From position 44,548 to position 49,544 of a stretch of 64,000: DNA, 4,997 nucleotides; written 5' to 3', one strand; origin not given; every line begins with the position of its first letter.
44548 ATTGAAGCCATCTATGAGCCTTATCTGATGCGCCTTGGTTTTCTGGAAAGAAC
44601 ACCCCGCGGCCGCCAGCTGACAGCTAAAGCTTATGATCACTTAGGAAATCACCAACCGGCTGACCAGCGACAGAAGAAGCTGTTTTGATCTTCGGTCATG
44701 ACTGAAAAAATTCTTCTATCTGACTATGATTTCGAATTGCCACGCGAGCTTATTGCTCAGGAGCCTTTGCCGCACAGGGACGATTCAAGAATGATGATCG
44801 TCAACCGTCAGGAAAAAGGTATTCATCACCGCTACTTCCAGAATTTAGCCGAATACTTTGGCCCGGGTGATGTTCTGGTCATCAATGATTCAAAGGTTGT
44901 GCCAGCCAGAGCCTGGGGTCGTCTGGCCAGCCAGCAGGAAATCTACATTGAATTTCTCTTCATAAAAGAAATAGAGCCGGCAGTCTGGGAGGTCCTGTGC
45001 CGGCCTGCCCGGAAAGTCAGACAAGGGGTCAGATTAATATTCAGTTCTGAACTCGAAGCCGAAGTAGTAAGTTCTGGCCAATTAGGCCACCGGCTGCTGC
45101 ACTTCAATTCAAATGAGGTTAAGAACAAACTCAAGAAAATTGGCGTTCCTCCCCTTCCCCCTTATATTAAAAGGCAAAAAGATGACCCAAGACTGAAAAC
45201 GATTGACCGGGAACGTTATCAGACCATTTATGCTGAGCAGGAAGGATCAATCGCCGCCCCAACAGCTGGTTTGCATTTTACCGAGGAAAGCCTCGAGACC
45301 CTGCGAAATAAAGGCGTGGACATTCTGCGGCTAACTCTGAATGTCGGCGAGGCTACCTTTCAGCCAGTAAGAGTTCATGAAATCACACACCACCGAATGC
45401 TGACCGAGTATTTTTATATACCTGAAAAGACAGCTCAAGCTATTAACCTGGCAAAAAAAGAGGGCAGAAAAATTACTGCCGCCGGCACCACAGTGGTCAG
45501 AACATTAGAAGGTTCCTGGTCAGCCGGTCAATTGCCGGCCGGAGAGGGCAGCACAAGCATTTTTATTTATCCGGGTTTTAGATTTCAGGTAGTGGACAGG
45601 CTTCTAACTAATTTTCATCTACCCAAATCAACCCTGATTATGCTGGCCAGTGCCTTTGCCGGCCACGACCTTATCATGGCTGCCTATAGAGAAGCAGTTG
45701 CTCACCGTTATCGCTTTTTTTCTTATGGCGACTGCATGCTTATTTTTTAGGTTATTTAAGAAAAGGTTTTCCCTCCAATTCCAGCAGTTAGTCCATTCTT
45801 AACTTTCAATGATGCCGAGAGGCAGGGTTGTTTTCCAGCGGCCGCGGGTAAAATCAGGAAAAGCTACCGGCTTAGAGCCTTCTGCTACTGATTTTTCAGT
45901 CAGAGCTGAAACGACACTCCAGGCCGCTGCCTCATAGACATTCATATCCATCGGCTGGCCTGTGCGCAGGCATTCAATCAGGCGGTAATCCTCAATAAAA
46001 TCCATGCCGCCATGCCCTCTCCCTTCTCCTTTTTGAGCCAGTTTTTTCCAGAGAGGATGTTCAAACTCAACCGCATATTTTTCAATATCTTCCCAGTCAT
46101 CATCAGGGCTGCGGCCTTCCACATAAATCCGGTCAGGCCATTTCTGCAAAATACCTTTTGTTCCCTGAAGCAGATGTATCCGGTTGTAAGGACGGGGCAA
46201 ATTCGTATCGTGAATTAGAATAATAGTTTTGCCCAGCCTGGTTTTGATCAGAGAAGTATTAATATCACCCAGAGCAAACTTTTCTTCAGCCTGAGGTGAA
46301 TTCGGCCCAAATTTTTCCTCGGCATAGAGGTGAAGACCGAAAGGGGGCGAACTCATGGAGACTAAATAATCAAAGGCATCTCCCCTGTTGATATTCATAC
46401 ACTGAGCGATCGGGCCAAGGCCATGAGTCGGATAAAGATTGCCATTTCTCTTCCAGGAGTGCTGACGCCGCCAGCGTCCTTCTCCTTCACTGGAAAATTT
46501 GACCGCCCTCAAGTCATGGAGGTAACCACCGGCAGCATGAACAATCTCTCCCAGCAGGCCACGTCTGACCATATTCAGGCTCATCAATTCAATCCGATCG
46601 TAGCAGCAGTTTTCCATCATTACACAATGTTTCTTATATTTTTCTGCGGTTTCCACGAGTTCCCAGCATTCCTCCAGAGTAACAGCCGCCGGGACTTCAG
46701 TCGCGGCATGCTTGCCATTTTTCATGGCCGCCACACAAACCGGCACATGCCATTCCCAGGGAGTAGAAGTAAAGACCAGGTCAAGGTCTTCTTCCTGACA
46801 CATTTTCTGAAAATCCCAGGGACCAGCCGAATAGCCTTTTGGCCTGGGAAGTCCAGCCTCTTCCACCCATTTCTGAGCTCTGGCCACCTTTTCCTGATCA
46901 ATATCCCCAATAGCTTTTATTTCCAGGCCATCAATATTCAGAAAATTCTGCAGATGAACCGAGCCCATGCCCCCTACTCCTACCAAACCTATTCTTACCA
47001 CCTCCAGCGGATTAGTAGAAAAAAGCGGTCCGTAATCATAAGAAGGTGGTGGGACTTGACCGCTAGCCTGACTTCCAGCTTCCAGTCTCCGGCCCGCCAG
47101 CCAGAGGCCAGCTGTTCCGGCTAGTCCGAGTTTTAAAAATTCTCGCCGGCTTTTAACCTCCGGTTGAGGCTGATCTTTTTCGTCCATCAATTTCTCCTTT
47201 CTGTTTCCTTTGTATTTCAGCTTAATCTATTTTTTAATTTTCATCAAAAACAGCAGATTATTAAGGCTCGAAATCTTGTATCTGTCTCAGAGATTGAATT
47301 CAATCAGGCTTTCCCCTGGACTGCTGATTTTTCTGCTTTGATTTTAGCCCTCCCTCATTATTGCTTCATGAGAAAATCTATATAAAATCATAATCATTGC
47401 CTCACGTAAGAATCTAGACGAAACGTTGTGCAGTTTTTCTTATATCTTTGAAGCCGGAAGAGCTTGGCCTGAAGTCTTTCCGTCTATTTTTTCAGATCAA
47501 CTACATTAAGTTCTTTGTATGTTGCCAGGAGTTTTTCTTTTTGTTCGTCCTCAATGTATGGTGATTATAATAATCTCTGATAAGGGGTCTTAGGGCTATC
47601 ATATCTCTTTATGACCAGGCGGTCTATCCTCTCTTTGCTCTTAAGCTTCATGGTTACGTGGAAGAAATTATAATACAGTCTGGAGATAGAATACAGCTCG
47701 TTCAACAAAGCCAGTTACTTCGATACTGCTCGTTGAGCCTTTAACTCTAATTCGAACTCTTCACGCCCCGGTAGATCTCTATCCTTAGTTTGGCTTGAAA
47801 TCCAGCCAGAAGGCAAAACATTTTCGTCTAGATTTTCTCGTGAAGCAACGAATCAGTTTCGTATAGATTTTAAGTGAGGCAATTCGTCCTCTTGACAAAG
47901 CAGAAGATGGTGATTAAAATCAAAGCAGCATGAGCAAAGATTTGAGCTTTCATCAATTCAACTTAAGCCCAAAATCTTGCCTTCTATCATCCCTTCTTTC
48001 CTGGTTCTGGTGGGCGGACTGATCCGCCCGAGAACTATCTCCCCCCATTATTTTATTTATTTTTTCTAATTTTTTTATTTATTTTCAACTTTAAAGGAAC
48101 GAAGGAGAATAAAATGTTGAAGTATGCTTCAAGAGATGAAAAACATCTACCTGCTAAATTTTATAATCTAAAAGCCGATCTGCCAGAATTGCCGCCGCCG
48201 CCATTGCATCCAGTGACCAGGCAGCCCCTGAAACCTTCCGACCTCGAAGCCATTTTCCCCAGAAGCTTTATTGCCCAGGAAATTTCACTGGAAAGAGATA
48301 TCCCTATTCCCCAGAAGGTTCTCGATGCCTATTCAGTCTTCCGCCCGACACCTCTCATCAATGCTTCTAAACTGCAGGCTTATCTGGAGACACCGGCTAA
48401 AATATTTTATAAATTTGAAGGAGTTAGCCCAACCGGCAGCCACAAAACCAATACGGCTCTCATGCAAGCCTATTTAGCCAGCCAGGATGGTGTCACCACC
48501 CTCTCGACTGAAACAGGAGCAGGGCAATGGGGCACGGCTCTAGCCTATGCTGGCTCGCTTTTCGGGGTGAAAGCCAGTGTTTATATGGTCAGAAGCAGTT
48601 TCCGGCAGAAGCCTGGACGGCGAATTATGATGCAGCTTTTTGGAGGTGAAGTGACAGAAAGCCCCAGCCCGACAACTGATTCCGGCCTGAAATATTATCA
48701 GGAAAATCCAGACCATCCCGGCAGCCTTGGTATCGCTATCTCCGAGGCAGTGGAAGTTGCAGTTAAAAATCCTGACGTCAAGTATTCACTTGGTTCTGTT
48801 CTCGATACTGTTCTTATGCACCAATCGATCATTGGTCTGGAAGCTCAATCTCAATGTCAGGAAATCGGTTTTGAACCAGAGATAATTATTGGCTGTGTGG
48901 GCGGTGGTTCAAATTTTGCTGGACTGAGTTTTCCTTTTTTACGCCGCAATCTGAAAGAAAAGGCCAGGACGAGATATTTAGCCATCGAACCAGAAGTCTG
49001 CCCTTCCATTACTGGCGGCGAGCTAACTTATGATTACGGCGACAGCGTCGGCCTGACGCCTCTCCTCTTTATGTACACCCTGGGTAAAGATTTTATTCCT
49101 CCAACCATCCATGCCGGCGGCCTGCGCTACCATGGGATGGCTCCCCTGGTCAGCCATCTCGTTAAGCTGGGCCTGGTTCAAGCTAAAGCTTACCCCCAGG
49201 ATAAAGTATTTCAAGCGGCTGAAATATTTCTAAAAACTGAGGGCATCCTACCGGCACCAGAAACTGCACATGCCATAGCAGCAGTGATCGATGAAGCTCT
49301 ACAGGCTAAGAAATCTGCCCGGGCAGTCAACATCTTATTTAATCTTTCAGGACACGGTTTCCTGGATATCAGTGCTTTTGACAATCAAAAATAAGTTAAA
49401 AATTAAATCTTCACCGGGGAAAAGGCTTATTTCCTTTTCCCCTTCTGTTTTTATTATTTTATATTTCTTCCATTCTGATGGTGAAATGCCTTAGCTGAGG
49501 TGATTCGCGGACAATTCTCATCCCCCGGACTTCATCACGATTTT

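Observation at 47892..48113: Trp leader-peptide attenuator on a stand-alone trpB2, with non-classical architecture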

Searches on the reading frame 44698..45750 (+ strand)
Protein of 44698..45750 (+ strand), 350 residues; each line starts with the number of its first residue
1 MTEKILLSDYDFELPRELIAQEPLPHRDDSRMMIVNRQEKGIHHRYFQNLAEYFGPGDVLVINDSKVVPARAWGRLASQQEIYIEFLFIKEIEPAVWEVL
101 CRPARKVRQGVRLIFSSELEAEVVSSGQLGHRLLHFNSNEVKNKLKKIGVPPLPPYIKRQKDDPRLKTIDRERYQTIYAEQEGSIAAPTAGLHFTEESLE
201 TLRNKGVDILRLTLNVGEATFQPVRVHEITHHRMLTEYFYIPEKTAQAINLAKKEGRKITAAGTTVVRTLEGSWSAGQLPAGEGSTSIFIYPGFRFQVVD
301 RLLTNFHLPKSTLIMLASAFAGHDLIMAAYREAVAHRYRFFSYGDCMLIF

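Call 7: search_protein_families(library=ncbifam, proteins=[window:44698-45750:+])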
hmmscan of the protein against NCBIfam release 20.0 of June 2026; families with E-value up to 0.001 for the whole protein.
window:44698-45750:+ (350 aa): 3 families
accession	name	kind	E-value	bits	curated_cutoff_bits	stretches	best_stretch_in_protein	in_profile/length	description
NF001140.0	PRK00147.1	equivalog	1.5e-129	431.9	324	1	7-350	3-343/346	tRNA preQ1(34) S-adenosylmethionine ribosyltransferase-isomerase QueA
TIGR00113.1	queA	equivalog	6.1e-111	370.7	267.45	1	7-349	4-344/345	tRNA preQ1(34) S-adenosylmethionine ribosyltransferase-isomerase QueA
NF002398.0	PRK01424.1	equivalog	1.9e-85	287.2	588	1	7-349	3-362/366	tRNA preQ1(34) S-adenosylmethionine ribosyltransferase-isomerase QueA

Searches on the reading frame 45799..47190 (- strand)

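Call 7: search_protein_families(library=ncbifam, proteins=[window:45799-47190:-])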
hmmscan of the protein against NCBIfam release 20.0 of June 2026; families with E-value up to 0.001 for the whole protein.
window:45799-47190:- (463 aa): 8 families
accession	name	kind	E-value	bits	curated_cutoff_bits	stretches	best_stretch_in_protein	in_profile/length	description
NF040723.1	UDP-GlcNAcDh_Arch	equivalog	2.1e-14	53.8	450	1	65-218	1-143/302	UDP-N-acetylglucosamine 3-dehydrogenase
NF052479.1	LevoglcsnDh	equivalog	4.8e-13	48.5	650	1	64-231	3-169/386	levoglucosan dehydrogenase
TIGR04380.1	myo_inos_iolG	equivalog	8.2e-13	47.9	355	1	65-216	2-145/330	inositol 2-dehydrogenase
NF008607.0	PRK11579.1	subfamily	2e-11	43.5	330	1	64-244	4-167/346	oxidoreductase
NF058561.1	BT_2158_fam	equivalog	3.2e-10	39.2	750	1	58-217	29-178/487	glycoside 3-dehydrogenase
NF052679.1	InsChiInosDhIolG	equivalog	4.7e-10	39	540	1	65-192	3-123/343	bifunctional inositol 2-dehydrogenase/D-chiro-inositol 1-dehydrogenase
NF058563.1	BT_2159_fam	equivalog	9.3e-09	34.7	650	1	65-215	1-142/350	disaccharide 3-dehydrogenase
NF041392.1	XylDh_Gfo6_Halo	equivalog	0.00084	18.2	350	0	126-228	73-175/350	D-xylose 1-dehydrogenase Gfo6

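Call 8: search_protein_families(library=pfam, proteins=[window:45799-47190:-], max_evalue=0.01)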
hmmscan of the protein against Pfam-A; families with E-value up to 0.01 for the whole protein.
window:45799-47190:- (463 aa): 2 families
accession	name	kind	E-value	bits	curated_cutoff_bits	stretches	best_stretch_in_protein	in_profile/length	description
PF21252.2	Glyco_hydro_109_C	-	1.1e-61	207.9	27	1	202-368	1-186/187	Glycosyl hydrolase 109, C-terminal domain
PF01408.29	GFO_IDH_MocA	-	1.4e-16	61.7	24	1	65-189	1-116/120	Oxidoreductase family, NAD-binding Rossmann fold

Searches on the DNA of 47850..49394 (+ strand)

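Call 44: search_rna_families(source=window, start=47850, end=48160, threshold=evalue, max_evalue=10)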
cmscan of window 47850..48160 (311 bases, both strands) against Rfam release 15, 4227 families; matches with E-value up to 10: 7.
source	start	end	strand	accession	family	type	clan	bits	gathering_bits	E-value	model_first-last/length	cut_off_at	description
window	48008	48152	-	RF02194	HPnc0260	Gene; antisense;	-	22.1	59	6.4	1-156/156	no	Bacterial antisense RNA HPnc0260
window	47885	47939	-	RF00280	SNORD51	Gene; snRNA; snoRNA; CD-box;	CL00054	16.6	50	3.5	1-79/79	no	Small nucleolar RNA SNORD51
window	48011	48099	-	RF02615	BSR0626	Gene; sRNA;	-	15.9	155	1.8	1-128/128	no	Brucella sRNA 0626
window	47879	47966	-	RF01163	snoR64a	Gene; snRNA; snoRNA; CD-box;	-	14.9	45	5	1-77/77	no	Small nucleolar RNA snoR64a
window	48063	48122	+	RF00884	MIR815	Gene; miRNA;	-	14.1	63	7.2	1-81/81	no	MIR815 microRNA precursor family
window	48043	48160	-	RF01578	RUF1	Gene; sRNA;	-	11.6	70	8.5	68-264/264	5'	Plasmodium RNA of unkown function RUF1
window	47892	47961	-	RF02706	TeloSII_ncR30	Gene; sRNA;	-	9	86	8.3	1-226/226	no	TeloSII non coding RNA 30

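Call 55: search_rna_families(sources=[L023, L032, L041, L056, L057, L059, L061, L066, L074, L088, L099, L101, L102, L105, L138, L151, L152, L156, L007, L161], threshold=gathering)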
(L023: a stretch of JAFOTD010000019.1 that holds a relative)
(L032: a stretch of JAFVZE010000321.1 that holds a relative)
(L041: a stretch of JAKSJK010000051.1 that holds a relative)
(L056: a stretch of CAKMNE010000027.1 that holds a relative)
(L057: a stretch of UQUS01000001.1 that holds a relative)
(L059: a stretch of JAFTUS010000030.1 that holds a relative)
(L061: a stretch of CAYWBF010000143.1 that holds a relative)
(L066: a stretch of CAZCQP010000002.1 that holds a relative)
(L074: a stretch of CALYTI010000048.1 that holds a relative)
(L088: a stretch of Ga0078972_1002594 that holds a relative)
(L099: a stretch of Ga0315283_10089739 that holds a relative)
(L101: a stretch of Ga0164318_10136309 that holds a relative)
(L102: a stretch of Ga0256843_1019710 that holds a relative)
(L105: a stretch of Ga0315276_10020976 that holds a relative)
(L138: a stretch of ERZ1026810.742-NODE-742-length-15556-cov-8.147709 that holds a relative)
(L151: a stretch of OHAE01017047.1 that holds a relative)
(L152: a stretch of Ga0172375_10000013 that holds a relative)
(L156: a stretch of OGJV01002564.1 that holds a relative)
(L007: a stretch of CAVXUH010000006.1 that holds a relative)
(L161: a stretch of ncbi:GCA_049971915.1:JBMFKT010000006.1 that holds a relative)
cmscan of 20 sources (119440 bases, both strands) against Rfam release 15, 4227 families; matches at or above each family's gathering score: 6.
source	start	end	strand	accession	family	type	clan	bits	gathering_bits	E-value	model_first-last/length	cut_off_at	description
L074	36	431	-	RF00023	tmRNA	Gene;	CL00001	139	47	4.3e-54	1-374/374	no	transfer-messenger RNA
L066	5538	5759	+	RF00168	Lysine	Cis-reg; riboswitch;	-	74.2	30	3e-17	1-182/182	no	Lysine riboswitch aptamer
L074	1779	1853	+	RF00005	tRNA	Gene; tRNA;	CL00001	72.8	29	9.6e-14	1-71/71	no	tRNA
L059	1096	1180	+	RF00005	tRNA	Gene; tRNA;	CL00001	58.5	29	8.5e-10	1-71/71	no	tRNA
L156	3141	3229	+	RF00504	Glycine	Cis-reg; riboswitch;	CL00125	56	32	1.4e-08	1-94/94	no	Glycine riboswitch aptamer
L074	1895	1982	+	RF00005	tRNA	Gene; tRNA;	CL00001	51.8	29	5.9e-08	1-71/71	no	tRNA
